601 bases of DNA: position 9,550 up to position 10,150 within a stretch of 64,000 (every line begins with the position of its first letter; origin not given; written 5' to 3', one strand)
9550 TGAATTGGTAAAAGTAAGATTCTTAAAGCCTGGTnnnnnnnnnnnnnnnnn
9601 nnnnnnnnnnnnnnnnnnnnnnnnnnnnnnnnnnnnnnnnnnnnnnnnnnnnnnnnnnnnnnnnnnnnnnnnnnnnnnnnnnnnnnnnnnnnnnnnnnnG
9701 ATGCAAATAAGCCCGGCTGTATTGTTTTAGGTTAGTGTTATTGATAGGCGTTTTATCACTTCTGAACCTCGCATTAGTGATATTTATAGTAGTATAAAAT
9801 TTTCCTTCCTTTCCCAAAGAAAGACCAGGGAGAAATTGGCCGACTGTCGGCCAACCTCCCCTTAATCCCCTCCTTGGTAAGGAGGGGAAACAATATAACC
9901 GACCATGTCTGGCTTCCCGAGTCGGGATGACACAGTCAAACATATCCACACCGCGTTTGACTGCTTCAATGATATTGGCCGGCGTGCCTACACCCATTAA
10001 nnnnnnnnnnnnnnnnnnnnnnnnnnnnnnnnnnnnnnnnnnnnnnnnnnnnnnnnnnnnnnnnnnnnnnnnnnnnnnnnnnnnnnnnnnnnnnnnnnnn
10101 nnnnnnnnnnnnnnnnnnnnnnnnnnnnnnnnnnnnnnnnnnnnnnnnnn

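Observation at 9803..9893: Same repeat family inserted in-frame in tgt, next to apparent loss of the canonical zinc-binding CxCxxC motif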

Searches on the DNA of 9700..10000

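Call 38: search_rna_families(source=window, start=9700, end=10000, threshold=evalue, max_evalue=10)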
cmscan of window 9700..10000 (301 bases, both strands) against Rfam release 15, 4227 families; matches with E-value up to 10: 4.
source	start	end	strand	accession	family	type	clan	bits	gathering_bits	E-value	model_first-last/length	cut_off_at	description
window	9812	9878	-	RF01010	mir-632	Gene; miRNA;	-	15.3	67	7.3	1-84/84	no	mir-632 microRNA precursor family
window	9815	9871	-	RF03971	mir-3572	Gene; miRNA;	-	14.7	100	2.6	1-86/86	no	mir-3572 microRNA precursor family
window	9704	9742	-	RF01089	PK-repBA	Cis-reg;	-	13.6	45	1.5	1-124/124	no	Pseudoknot of the regulatory region of the repBA gene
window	9700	9841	-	RF04192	carA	Cis-reg;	-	12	100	5.6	1-159/202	3'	carA ncRNA motif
